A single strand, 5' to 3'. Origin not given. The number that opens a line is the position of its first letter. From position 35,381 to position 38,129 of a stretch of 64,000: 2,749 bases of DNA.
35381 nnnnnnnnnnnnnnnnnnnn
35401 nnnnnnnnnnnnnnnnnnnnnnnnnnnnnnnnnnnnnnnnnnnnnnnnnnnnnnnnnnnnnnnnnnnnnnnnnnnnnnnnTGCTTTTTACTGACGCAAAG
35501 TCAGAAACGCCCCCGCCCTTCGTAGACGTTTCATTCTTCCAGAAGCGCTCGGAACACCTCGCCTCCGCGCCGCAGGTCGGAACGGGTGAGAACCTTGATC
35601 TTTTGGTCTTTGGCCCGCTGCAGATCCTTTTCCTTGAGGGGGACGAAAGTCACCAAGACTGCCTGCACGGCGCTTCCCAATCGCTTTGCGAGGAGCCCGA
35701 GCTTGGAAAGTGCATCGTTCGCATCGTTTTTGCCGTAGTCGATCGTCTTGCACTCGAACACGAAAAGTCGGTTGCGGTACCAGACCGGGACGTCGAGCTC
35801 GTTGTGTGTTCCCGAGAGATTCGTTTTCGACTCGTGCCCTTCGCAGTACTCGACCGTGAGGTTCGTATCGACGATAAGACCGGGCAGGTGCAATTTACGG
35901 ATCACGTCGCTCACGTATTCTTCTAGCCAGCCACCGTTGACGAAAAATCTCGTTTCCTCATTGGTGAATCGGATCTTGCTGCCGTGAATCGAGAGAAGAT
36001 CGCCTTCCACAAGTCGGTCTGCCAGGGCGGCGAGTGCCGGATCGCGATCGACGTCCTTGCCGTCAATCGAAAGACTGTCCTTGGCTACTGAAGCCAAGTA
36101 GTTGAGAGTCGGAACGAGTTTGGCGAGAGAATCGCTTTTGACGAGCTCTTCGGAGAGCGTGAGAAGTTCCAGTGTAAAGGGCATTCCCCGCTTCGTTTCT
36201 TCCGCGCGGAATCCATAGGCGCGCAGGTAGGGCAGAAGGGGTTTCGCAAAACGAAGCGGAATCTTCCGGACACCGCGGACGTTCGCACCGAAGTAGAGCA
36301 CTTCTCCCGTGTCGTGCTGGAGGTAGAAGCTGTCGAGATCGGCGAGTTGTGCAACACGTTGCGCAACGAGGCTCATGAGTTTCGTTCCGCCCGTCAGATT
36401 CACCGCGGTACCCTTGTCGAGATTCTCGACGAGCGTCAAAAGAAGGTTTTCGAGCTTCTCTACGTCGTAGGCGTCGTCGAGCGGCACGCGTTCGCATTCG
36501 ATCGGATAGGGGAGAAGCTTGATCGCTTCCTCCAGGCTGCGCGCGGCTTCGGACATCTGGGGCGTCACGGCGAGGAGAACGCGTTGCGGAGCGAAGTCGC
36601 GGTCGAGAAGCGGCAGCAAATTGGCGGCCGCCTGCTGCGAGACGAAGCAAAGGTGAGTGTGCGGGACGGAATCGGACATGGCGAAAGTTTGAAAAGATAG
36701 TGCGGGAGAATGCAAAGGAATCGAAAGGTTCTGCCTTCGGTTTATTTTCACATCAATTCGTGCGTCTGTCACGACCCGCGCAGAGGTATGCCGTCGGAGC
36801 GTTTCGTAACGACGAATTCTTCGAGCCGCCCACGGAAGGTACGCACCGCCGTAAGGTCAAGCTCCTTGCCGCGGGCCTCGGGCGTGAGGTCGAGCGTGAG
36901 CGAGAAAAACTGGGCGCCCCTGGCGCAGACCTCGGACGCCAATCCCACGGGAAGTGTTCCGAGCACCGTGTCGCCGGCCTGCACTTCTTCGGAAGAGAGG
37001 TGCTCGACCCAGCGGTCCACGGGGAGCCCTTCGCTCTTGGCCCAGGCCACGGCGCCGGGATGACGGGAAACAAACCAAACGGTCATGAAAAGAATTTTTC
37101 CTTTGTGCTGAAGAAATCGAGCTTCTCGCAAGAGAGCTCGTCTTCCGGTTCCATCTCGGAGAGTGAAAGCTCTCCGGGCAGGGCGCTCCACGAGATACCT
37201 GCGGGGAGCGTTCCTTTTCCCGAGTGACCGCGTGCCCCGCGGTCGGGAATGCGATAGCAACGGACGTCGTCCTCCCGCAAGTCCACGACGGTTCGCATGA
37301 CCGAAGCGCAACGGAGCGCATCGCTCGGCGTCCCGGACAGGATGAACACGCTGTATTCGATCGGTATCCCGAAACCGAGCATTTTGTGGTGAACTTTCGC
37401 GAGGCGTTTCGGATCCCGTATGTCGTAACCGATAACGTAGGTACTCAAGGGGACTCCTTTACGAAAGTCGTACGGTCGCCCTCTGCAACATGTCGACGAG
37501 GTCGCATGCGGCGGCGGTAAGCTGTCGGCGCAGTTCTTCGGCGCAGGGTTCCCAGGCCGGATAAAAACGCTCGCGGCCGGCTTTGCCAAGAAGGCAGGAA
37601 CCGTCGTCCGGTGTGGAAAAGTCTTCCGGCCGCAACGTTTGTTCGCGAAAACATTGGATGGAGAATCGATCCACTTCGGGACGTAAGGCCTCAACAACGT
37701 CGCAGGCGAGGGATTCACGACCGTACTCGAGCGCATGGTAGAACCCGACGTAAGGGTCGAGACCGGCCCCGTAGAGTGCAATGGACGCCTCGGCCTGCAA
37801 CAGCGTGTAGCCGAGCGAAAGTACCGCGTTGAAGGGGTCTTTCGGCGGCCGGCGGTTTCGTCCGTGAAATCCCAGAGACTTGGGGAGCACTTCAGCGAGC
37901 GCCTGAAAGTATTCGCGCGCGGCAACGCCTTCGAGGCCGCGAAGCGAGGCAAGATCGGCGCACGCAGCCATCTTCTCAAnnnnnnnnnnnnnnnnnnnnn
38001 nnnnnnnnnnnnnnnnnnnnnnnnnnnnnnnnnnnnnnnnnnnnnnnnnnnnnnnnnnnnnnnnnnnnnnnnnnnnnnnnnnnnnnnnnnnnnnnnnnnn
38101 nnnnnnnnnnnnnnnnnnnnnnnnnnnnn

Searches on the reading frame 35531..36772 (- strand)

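Call 9: search_protein_families(library=pfam, proteins=[window:35531-36772:-], max_evalue=0.01)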
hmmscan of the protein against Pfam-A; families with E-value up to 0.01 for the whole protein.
window:35531-36772:- (413 aa): 2 families
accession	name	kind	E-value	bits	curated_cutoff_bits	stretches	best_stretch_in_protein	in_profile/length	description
PF09002.17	Card1_endonuc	-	5.2e-18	65.4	26.4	1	271-402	1-124/136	Card1-like, endonuclease domain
PF23400.1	CARF_Card1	-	5.9e-10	39.8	24.6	1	40-152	2-120/146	Card1 CARF domain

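Call 30: search_protein_families(library=ncbifam, proteins=[window:35531-36772:-], max_evalue=0.01)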
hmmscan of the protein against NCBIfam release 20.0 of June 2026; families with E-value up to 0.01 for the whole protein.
window:35531-36772:- (413 aa): 0 families

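Call 31: search_protein_families(library=padloc, proteins=[window:35531-36772:-], max_evalue=0.01)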
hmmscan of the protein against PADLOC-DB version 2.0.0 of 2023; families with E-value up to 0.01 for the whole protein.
window:35531-36772:- (413 aa): 42 families (the best 25 are shown)
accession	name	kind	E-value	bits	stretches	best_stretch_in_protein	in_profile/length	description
PDLC01880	CARF4--CARF_PDDEXK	-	7.6e-80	266.9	1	38-405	2-356/364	-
PDLC01619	Csx1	-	2.3e-45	153.2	1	39-393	3-317/330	CAS-III; associated_signaling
PDLC01037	Csx1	-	8.2e-35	118.9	1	39-401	4-309/320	ARF+Nuclease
PDLC01968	CARF_PDDEXK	-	2.9e-25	87.2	1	118-396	84-340/361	-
PDLC01893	CARF4--CARF_PDDEXK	-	1.5e-23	81.7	1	103-400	74-373/382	-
PDLC01887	CARF4--CARF_PDDEXK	-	1.7e-21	75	2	40-155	4-114/285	-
PDLC01898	CARF4--CARF_PDDEXK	-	4.8e-19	66.7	1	41-192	4-159/296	-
PDLC01882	CARF4--CARF_PDDEXK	-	3.3e-18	63.5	1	100-401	262-557/569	-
PDLC01897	CARF4--CARF_PDDEXK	-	1.3e-16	58.9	1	41-402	6-357/369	-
PDLC01890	CARF4--CARF_PDDEXK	-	1.6e-15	55.4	2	58-154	20-112/366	-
PDLC01512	Csx1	-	1.1e-14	52.4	2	269-399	243-372/382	CAS-III; associated_signaling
PDLC01900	CARF4--CARF_PDDEXK_AAA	-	1.3e-14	51.8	2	100-170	273-340/556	-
PDLC01881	CARF4--CARF_PDDEXK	-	6.6e-12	43.3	2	266-395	236-359/378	-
PDLC01883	CARF4--CARF_PDDEXK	-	3.6e-11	40.9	1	274-401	252-377/390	-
PDLC01888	CARF4--CARF_PDDEXK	-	2.3e-08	31.7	1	266-395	217-346/368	-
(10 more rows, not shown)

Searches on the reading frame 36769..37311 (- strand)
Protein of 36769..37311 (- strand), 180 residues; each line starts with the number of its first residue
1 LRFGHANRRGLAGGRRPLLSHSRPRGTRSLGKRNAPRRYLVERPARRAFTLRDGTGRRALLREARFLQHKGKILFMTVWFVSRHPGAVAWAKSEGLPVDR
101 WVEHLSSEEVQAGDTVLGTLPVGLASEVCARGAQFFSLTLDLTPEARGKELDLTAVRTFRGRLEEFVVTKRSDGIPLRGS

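Call 10: search_protein_families(library=pfam, proteins=[window:36769-37311:-], max_evalue=0.01)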
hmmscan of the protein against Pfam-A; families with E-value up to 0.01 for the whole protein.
window:36769-37311:- (180 aa): 1 family
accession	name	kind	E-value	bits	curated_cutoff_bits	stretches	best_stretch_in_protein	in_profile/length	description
PF09652.15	Cas_VVA1548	-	4.5e-31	107.3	25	1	79-168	1-90/91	Putative CRISPR-associated protein (Cas_VVA1548)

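Call 30: search_protein_families(library=ncbifam, proteins=[window:36769-37311:-], max_evalue=0.01)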
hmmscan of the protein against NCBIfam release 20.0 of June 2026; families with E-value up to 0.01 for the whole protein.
window:36769-37311:- (180 aa): 1 family
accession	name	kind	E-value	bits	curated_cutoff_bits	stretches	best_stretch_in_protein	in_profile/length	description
TIGR02620.1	cas_VVA1548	hypoth_equivalog_domain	6.2e-27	93.7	46.35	1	79-170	1-92/93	CRISPR-associated protein Csx16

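Call 31: search_protein_families(library=padloc, proteins=[window:36769-37311:-], max_evalue=0.01)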
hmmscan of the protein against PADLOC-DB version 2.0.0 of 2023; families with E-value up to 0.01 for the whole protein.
window:36769-37311:- (180 aa): 6 families
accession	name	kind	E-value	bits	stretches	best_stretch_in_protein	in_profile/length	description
PDLC01842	CARF2--CARF_HEPN_CSX16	-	8.1e-38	128.6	1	77-170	383-476/478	-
PDLC01062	Csx16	-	3.1e-35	118.5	1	76-170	1-95/98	a.k.a. cas_VVA1548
PDLC01635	Csx16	-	6.9e-33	110.9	1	79-168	1-90/91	"CAS-I,CAS-III; associated"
PDLC01356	Csx16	-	9.4e-30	100.9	1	79-166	1-88/90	"CAS-I,CAS-III; associated"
PDLC01940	CARF8--CARF_CSX16_TM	-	1e-14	52.4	1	79-170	3-93/390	-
PDLC01308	Csx16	-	3.8e-12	44.4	1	98-170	3-68/69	"CAS-I,CAS-III; associated"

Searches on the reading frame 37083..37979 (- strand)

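Call 10: search_protein_families(library=pfam, proteins=[window:37083-37979:-], max_evalue=0.01)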
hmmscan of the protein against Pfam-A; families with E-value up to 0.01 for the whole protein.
window:37083-37979:- (298 aa): 1 family
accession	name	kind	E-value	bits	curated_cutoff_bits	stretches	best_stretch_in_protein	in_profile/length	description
PF09827.14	CRISPR_Cas2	-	4.9e-10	39.9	23.8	1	181-247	3-69/74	CRISPR associated protein Cas2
